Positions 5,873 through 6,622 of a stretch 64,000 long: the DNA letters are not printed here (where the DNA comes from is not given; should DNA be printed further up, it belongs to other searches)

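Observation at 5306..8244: Tandem array of six VirB2/TrbC-like pilin paralogs within a ~9.5-kb all-minus-strand surface locus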

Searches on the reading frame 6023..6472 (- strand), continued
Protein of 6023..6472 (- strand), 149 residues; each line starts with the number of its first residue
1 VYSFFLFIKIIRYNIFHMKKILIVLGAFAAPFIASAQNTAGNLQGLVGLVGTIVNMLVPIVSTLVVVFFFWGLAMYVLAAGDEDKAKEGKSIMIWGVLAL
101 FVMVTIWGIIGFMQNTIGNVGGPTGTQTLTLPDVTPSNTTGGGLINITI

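Call 37: search_solved_structures(query=A2, max_evalue=10, show_alignments=3)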
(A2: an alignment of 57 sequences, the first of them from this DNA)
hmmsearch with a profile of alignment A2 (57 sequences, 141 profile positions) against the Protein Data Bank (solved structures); distinct sequences matched with E-value up to 10: 12.
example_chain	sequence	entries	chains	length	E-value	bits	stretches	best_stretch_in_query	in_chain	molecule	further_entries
9hmf_O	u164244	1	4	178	0.0081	18.9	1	70-125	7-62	Flagellar protein FliL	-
9ejc_E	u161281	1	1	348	0.22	14.2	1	29-105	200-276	viral G-protein coupled receptor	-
8k4o_E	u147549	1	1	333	0.24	14.1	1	29-105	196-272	G protein-coupled receptor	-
8w1a_A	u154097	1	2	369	0.26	14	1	29-104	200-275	viral G-protein coupled receptor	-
8k4p_A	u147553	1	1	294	0.55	13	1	29-105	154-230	G protein-coupled receptor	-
7sa3_I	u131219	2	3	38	0.85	12.3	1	47-80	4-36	Photosystem II reaction center protein I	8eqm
9hnq_P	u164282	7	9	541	1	12.1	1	7-46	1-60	Mb25 | Megabody 25 | Outer membrane protein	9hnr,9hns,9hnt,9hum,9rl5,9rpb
9khh_A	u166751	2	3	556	1.2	11.9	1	7-46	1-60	MB52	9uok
8xfp_E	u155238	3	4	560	1.2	11.9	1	7-46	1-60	nanobody Nb52 | MB52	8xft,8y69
8j5k_Z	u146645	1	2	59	1.3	11.8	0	82-100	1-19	PsbZ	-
6jlu_Z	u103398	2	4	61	1.5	11.5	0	82-100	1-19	PsbZ | Photosystem II reaction center protein Z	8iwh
10lk_L2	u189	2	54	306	2.2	11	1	4-41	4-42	Flagellar Coiling Protein A (FcpA) | Flagellar Coiling Protein FcpA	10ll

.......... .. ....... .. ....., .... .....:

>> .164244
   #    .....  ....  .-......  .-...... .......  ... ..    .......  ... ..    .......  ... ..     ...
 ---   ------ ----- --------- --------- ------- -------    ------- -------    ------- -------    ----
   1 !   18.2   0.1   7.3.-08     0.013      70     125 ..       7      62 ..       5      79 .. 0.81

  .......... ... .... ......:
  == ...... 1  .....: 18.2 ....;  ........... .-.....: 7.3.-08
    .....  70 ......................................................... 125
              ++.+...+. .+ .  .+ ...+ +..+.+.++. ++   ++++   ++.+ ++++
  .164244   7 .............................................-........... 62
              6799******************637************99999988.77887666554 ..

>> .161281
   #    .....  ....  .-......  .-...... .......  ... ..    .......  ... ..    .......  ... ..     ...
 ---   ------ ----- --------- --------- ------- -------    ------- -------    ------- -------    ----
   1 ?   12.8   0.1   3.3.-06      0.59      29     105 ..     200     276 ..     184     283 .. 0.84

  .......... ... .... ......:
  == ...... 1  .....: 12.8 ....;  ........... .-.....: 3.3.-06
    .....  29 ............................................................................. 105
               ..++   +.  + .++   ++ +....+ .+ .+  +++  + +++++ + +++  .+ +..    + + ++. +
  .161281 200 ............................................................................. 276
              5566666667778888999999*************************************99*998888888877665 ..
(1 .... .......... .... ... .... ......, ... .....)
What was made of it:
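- On TrbC/VirB2 pilin superfamily: A profile against PDB sequences gave nothing significant (call 37).
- Tried and rejected: A profile of the pilins against PDB sequences returned only chance membrane hits; the best was FliL at E 0.008 (call 37).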

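Call 44: predict_structure(alignment_id=A2)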
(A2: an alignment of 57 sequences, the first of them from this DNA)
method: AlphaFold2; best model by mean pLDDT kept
length: 132 residues; sequences in the alignment: 57
mean_pLDDT: 78.8   pTM: 0.50
mean pLDDT of the five models: 78.8, 78.6, 75.6, 73.6, 73.0
residues with pLDDT >= 90: 43; 70-90: 52; 50-70: 30; < 50: 7
segments of 3 or more residues with pLDDT < 50: 104-106, 108-110
pLDDT, mean of each block of 10 residues (from residue 1): 80 74 70 85 91 93 93 92 91 83 50 60 64 72
secondary structure, 60 per line:
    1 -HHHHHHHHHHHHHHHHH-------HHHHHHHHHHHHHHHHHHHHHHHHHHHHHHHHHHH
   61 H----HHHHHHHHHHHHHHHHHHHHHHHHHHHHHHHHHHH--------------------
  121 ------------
elements in order: H2-18 H26-61 H66-100
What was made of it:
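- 6023..6421 (-): p3, distal-type pilin paralog with a signal peptide and a long Gly/Thr-rich tail. The AlphaFold2 model shows helices at 2-18, 26-61 and 66-100 with mean pLDDT 78.8 (call 44).
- On TrbC/VirB2 pilin superfamily: The AlphaFold2 model of p3 shows helices at 26-61 and 66-100 with pLDDT above 90 (call 44).
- AlphaFold2 gives a confident hairpin (call 44).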

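Call 48: fold_search(model_id=the predicted structure, library=pdb)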
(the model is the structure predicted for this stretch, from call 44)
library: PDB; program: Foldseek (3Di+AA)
matches with E <= 10: 90; with E <= 0.001: 0
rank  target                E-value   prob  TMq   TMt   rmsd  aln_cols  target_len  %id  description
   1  6cnn_A                7.9e-01  0.91  0.56  0.23  11.2       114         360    5  Cryo-EM structure of the human SK4/calmodulin channel complex in the Ca2+ bound state I (released 2018-05-02)
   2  7c7e                  1.3e+00  0.66  0.29  0.27  17.2        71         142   15  Crystal structure of C terminal domain of Escherichia coli DgoR (released 2021-01-20)
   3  9vub_A                1.4e+00  0.80  0.55  0.21  10.6       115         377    9  channel C complex with 3 (released 2026-03-11)
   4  9vub_C                1.5e+00  0.75  0.55  0.21  10.6       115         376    9  channel C complex with 3 (released 2026-03-11)
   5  9o85_A                1.7e+00  0.63  0.52  0.21  11.1       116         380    8  Cryo-EM structure of KCa2.2_I/calmodulin channel in complex with rimtuzalcap (released 2025-06-18)
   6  7aoi_XF               1.8e+00  0.57  0.35  0.29  15.1        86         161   17  Trypanosoma brucei mitochondrial ribosome large subunit assembly intermediate (released 2020-12-02)
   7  9a65_B                1.9e+00  0.75  0.52  0.11  16.0       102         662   14  Integrative model of YVAQ-MCPB by crosslinking MS and deep learning (released 2024-09-18)
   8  9o48_A                2.1e+00  0.69  0.57  0.22  10.3       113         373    8  Cryo-EM structure of the human SK2-4 chimera/calmodulin channel complex in the Ca2+ bound state (released 2025-07-09)
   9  9a69_B                2.9e+00  0.47  0.47  0.11  18.2       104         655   16  Integrative model of MCPB-MCPC by crosslinking MS and deep learning (released 2024-09-18)
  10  6h2f_A                3.1e+00  0.12  0.27  0.12  21.3       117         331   14  Structure of the pre-pore AhlB of the tripartite alpha-pore forming toxin, AHL, from Aeromonas hydrophila. (released 2019-07-10)
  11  6lgq_C                3.3e+00  0.72  0.43  0.26   2.0        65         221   14  The crystal complex structure of histidine kinase and response regulator (released 2020-12-09)
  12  9o51_A                3.7e+00  0.47  0.50  0.21  10.3        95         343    7  Cryo-EM structure of the human SK2-4 chimera/calmodulin channel complex in the Ca2+ free state (released 2025-07-09)
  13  6cnm_A                4.0e+00  0.35  0.53  0.22  10.7       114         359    9  Cryo-EM structure of the human SK4/calmodulin channel complex (released 2018-05-02)
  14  2zd9_C                4.0e+00  0.05  0.20  0.13  17.8       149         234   19  Structure of a Bacterial Cyclic-Nucleotide Regulated Ion Channel (released 2008-12-02)
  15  7bgn_F                4.2e+00  0.18  0.33  0.21  11.2       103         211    8  Crystal structure of MtHISN2-AMP complex, a bifunctional enzyme from the histidine biosynthetic pathway (released 2021-05-19)
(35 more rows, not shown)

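Call 82: search_protein_representatives(alignment_id=A2)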
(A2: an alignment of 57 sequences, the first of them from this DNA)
Query: 57 sequences, 141 profile positions. Proteins with E-value up to 0.001 (for the whole library): 43903; up to 1e-10: 9326; up to 1e-30: 313. The best 150 are listed.
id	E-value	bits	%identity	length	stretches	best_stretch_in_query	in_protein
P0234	1.2e-71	254.9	-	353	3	12-127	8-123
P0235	2.8e-66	237.6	-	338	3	11-120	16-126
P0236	1.2e-64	232.2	-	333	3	7-122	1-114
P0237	1.6e-64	231.9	-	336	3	28-111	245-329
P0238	5.1e-64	230.3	-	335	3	8-126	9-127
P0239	6.6e-62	223.4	-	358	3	5-122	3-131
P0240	1.7e-60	218.9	-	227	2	10-121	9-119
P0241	4.9e-59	214.1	-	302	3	28-127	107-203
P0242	6.1e-59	213.8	-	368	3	24-119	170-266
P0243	1.6e-57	209.2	-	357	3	6-119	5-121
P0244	3.9e-56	204.7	-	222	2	7-113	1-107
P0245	4.0e-52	191.7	-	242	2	6-126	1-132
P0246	8.0e-52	190.7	-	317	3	19-125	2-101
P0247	2.2e-50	186.1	-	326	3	18-122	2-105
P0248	4.2e-49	181.9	-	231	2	14-123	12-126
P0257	1.2e-43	164.2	-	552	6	14-109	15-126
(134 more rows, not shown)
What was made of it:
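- Homologues number 43,903 at E <= 1e-3 and 9,326 at E <= 1e-10 among 1.84 billion representatives (call 82).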

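Call 85: find_homologous_proteins(query=P0257, max_evalue=1e-10)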
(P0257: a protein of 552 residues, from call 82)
Query P0257 (552 aa): 20 proteins with E <= 1e-10 among 8000 candidates.
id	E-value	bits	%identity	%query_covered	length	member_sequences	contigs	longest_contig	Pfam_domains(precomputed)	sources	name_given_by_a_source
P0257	0.0e+0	1126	100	100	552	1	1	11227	PF18895.6,PF02322.21,PF04956.19,PF27259.1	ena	-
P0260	2.7e-111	391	44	78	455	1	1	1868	PF18895.6,PF04956.19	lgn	-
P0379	5.0e-90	321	51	68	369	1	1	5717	PF04290.19,PF18895.6,PF02322.21,PF04956.19,PF27259.1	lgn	-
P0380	3.1e-89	318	51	62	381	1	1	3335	PF18895.6,PF02322.21,PF04956.19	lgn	-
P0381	1.7e-87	313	49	67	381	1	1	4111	PF18895.6,PF04956.19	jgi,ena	-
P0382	5.0e-87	311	55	59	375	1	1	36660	PF04290.19,PF18895.6,PF02322.21,PF04956.19,PF27259.1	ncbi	ncbi:MAG: MMCAP2_0565 family pilin-like conjugal transfer protein [bacterium]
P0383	8.6e-87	310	38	77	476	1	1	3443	PF18895.6,PF19607.5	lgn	-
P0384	3.2e-85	305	37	97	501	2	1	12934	PF18895.6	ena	-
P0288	6.0e-83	298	39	99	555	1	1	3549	PF18895.6,PF02322.21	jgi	-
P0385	1.7e-76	276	48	67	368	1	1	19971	PF04290.19,PF18895.6,PF04956.19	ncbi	-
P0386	3.0e-65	239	44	64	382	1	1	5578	PF18895.6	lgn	-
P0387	1.0e-57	214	42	65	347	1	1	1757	PF04290.19,PF18895.6,PF02322.21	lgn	-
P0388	2.1e-53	200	40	58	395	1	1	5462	PF18895.6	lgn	-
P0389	5.1e-52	196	41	62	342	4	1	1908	PF18895.6,PF01554.24,PF04956.19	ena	-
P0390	2.4e-50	190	36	61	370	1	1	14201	PF04290.19,PF18895.6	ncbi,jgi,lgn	-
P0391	2.5e-23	101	28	56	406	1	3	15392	PF18895.6,PF01554.24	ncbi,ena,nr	ncbi:MAG: hypothetical protein QF442_03905 [Candidatus Peribacteraceae bacterium]|nr:hypothetical pr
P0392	9.9e-17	79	29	36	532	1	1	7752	PF18895.6,PF04956.19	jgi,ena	-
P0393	5.2e-16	77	29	41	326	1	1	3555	PF18895.6,PF04956.19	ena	-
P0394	7.2e-13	66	29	46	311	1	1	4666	PF18895.6,PF04956.19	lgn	-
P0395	7.9e-12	63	32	28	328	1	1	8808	PF18895.6,PF04956.19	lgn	-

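Call 86: find_encoding_contigs(protein=P0382, flank=10000, max_places=1)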
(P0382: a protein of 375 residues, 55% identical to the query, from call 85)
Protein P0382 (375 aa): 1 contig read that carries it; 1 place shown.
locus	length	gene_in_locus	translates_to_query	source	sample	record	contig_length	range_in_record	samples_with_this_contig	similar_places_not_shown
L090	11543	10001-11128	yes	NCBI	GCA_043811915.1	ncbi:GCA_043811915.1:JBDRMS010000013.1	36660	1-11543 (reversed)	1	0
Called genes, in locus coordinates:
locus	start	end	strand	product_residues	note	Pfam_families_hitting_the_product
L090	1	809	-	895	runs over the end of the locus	PF00690:Cation_ATPase_N, PF00122:E1-E2_ATPase, PF00702:Hydrolase, PF13246:Cation_ATPase, PF08282:Hydrolase_3 (weak), PF00689:Cation_ATPase_C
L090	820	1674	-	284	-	PF04932:Wzy_C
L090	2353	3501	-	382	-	PF21543:CvfB_2nd (faint), PF00575:S1, PF23459:S1_RRP5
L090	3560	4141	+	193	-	PF13483:Lactamase_B_3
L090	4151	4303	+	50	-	-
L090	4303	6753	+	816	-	PF00521:DNA_topoisoIV, PF03989:DNA_gyraseA_C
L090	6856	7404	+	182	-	PF01209:Ubie_methyltran, PF13847:Methyltransf_31, PF08241:Methyltransf_11, PF08242:Methyltransf_12 (weak), PF13649:Methyltransf_25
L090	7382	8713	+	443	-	PF01547:SBP_bac_1, PF13416:SBP_bac_8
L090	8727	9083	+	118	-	-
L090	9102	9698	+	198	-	PF18895:T4SS_pilin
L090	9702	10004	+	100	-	PF18895:T4SS_pilin (weak)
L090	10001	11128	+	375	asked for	PF04290:DctQ (faint), PF04956:TrbC (faint), PF18895:T4SS_pilin, PF27259:AF_1499 (faint), PF02322:Cyt_bd_oxida_II (faint), PF18895:T4SS_pilin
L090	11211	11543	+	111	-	PF18895:T4SS_pilin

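Call 87: find_encoding_contigs(protein=P0257, flank=10000, max_places=1)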
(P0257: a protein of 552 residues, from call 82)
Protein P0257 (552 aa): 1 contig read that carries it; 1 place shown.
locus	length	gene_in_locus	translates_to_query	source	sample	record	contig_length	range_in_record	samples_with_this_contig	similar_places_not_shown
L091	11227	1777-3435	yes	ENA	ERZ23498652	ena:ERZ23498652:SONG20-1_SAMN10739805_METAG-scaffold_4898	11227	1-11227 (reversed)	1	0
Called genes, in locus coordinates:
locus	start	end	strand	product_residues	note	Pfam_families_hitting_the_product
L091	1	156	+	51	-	?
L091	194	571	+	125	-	PF18895:T4SS_pilin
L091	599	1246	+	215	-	PF18895:T4SS_pilin (weak)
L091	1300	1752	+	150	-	PF18895:T4SS_pilin (weak)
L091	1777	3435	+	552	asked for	PF02322:Cyt_bd_oxida_II (faint), PF04956:TrbC (faint), PF18895:T4SS_pilin, PF27259:AF_1499 (faint), PF18895:T4SS_pilin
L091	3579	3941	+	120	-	PF18895:T4SS_pilin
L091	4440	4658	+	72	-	-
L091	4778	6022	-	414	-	-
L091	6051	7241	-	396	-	-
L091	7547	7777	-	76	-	-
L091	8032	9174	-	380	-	PF13439:Glyco_transf_4, PF13579:Glyco_trans_4_4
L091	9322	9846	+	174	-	-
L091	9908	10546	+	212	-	-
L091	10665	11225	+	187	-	?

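Call 88: find_encoding_contigs(protein=P0385, flank=10000, max_places=1)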
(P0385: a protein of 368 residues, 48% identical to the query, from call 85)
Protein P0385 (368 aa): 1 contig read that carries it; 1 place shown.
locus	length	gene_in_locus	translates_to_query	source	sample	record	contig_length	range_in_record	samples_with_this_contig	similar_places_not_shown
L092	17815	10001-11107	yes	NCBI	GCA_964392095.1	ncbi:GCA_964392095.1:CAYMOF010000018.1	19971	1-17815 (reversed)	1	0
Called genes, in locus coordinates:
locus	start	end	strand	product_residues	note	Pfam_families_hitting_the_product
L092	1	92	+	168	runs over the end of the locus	-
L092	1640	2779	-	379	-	PF23459:S1_RRP5 (faint), PF00575:S1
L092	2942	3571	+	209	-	PF13483:Lactamase_B_3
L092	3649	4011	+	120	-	-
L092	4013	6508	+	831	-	PF00521:DNA_topoisoIV, PF03989:DNA_gyraseA_C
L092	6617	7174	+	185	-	PF01209:Ubie_methyltran, PF01728:FtsJ (weak), PF13847:Methyltransf_31, PF13649:Methyltransf_25, PF08241:Methyltransf_11, PF08242:Methyltransf_12 (weak)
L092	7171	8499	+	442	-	PF01547:SBP_bac_1, PF13416:SBP_bac_8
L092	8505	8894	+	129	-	PF18895:T4SS_pilin (weak)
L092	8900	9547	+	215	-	PF18895:T4SS_pilin (weak)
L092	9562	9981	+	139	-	PF18895:T4SS_pilin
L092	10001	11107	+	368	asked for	PF04956:TrbC (faint), PF04290:DctQ (faint), PF18895:T4SS_pilin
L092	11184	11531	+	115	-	PF04956:TrbC (weak), PF18895:T4SS_pilin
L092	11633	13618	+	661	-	PF13439:Glyco_transf_4, PF13579:Glyco_trans_4_4, PF00534:Glycos_transf_1, PF13692:Glyco_trans_1_4, PF13524:Glyco_trans_1_2 (weak), PF13489:Methyltransf_23, PF08241:Methyltransf_11, PF08242:Methyltransf_12, +2 more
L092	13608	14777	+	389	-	-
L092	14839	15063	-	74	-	-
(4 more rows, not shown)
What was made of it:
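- Covalent fusion of 4-6 units in relatives forces them to be used together (calls 85-88).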

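Call 90: search_protein_families(library=pfam, proteins=[L005:7510-8199:+], max_evalue=0.01)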
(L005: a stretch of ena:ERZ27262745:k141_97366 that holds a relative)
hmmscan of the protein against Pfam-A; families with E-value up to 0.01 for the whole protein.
L005:7510-8199:+ (229 aa): 1 family
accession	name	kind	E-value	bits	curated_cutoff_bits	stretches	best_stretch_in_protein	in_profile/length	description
PF18895.5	T4SS_pilin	-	5.2e-09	36.5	26.6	1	153-216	9-71/71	Type IV secretion system pilin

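Call 95: find_encoding_contigs(protein=P0391, flank=10000, max_places=1)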
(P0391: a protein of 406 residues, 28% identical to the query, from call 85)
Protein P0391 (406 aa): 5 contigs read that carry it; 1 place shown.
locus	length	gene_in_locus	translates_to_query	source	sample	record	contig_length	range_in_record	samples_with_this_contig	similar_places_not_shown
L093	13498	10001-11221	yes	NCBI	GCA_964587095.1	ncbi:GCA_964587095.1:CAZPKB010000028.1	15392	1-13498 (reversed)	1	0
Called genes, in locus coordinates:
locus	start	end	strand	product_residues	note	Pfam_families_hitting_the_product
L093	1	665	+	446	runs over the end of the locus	PF00005:ABC_tran (faint), PF00025:Arf (faint), PF01926:MMR_HSR1, PF02421:FeoB_N, PF01926:MMR_HSR1, PF02421:FeoB_N, PF00009:GTP_EFTU, PF14714:KH_dom-like, +8 more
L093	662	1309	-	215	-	PF18306:LDcluster4, PF03641:Lysine_decarbox (weak)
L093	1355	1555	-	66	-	-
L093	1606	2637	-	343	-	PF02618:YceG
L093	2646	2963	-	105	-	PF02575:YbaB_DNA_bd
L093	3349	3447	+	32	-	-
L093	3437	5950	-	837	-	PF01935:DUF87 (faint), PF26449:DUF8128, PF02534:T4SS-DNA_transf, PF10412:TrwB_AAD_bind, PF12696:TraG-D_C (faint)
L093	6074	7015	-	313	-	PF03330:DPBB_1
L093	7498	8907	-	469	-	PF08823:PG_binding_2 (faint), PF01471:PG_binding_1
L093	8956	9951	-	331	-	PF01321:Creatinase_N, PF00557:Peptidase_M24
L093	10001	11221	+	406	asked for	PF01554:MatE (faint), PF18895:T4SS_pilin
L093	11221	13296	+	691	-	PF00801:PKD (faint), PF18911:PKD_4 (weak)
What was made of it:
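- In a Peribacteraceae MAG, a fused pilin lies 4 kb from a VirD4-like coupling protein (call 95). In a Peribacteraceae MAG it sits near a VirD4-like gene (call 95).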
